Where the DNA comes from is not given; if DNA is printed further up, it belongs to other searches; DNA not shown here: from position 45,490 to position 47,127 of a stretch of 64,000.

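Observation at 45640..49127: Operon coupling a stand-alone B12-binding domain protein, a PAS histidine kinase, and a heme-oxygenase fusion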

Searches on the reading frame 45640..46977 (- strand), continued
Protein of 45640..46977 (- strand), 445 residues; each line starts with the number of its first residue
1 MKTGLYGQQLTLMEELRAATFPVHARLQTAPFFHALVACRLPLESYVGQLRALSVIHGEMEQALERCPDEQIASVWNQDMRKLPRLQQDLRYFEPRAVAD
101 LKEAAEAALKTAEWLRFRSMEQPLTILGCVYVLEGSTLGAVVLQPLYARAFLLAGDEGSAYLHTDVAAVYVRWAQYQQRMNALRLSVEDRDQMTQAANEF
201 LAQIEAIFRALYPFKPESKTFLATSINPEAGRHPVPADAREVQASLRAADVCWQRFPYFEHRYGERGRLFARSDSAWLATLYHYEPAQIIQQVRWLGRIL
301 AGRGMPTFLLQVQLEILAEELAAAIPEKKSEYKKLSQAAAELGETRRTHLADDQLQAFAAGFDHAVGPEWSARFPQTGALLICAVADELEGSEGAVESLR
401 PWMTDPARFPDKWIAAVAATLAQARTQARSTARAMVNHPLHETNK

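Call 33: fold_search(model_id=the predicted structure, library=pdb)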
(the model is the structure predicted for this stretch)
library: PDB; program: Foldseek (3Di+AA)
matches with E <= 10: 358; with E <= 0.001: 50
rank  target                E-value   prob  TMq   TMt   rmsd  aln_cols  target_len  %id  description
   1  2q32_B                2.6e-05  1.00  0.39  0.77   3.3       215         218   22  Crystal structure of human heme oxygenase-2 C127A (HO-2) (released 2007-06-05)
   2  2qpp_B                7.2e-05  1.00  0.40  0.78   3.4       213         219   22  Crystal structure of human heme oxygenase-2 C127A (HO-2) with bound heme (released 2007-08-07)
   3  5uc8_A                8.5e-05  1.00  0.39  0.79   3.5       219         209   23  Crystal structure of human Heme Oxygenase-2 (released 2017-02-15)
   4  1dvg_A                1.0e-04  1.00  0.41  0.81   3.1       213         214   22  CRYSTAL STRUCTURE OF RAT HEME OXYGENASE-1 IN COMPLEX WITH HEME; SELELENO-METHIONINE DERIVATIVE, MUTATED AT M51T,M93L,M (released 2000-04-12)
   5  1ix3                  1.0e-04  1.00  0.40  0.78   4.7       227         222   20  Crystal Structure of Rat Heme Oxygenase-1 in complex with Heme bound to Cyanide (released 2003-09-02)
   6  4wmh                  1.1e-04  1.00  0.39  0.80   3.3       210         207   23  Structure of heme oxygenase-2 containing residues 1-288 lacking the membrane spanning region (released 2014-11-05)
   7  2qpp_A                1.2e-04  1.00  0.40  0.78   3.5       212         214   23  Crystal structure of human heme oxygenase-2 C127A (HO-2) with bound heme (released 2007-08-07)
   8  5uc9_B                1.3e-04  1.00  0.40  0.79   3.5       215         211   23  Crystal structure of human Heme Oxygenase-2 in complex with Myristate (released 2017-02-15)
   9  1we1_D                1.5e-04  1.00  0.40  0.79   3.1       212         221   18  Crystal structure of heme oxygenase-1 from cyanobacterium Synechocystis sp. PCC6803 in complex with heme (released 2004-12-21)
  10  1we1_A                1.5e-04  1.00  0.40  0.77   3.6       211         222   18  Crystal structure of heme oxygenase-1 from cyanobacterium Synechocystis sp. PCC6803 in complex with heme (released 2004-12-21)
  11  3moo_B                1.5e-04  1.00  0.39  0.78   3.8       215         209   18  Crystal structure of the HmuO, heme oxygenase from Corynebacterium diphtheriae, in complex with azide-bound verdoheme (released 2011-03-09)
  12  4mec_D                1.6e-04  1.00  0.41  0.81   3.3       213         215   20  Crystal structure of RAT Heme oxygenase-1 in complex with ZN(II)-Protoporphyrin IX (released 2014-08-27)
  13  5uc8_B                1.8e-04  1.00  0.39  0.77   3.6       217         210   23  Crystal structure of human Heme Oxygenase-2 (released 2017-02-15)
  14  1wov_A                2.1e-04  1.00  0.41  0.72   3.0       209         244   17  Crystal structure of heme oxygenase-2 from Synechocystis sp. PCC 6803 in complex with heme (released 2005-03-22)
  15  4gpc_B                2.1e-04  1.00  0.38  0.76   3.7       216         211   17  Structure of the biliverdin-HmuO, heme oxygenase from Corynebacterium diphtheriae (released 2013-08-21)
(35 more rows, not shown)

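Call 37: search_protein_families(library=pfam, proteins=[P0061], max_evalue=0.01)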
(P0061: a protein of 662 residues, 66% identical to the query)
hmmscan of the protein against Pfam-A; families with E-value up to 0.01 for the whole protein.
P0061 (662 aa): 3 families
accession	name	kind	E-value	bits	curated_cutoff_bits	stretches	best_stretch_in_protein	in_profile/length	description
PF01126.25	Heme_oxygenase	-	1.4e-19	71.2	23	1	11-208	2-202/204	Heme oxygenase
PF02607.22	B12-binding_2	-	3e-13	50.2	23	1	458-528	4-73/74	B12 binding domain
PF02310.24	B12-binding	-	8.6e-12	45.4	32.1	1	541-629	2-90/121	B12 binding domain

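Call 47: find_encoding_contigs(protein=P0001, flank=10000, max_places=3)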
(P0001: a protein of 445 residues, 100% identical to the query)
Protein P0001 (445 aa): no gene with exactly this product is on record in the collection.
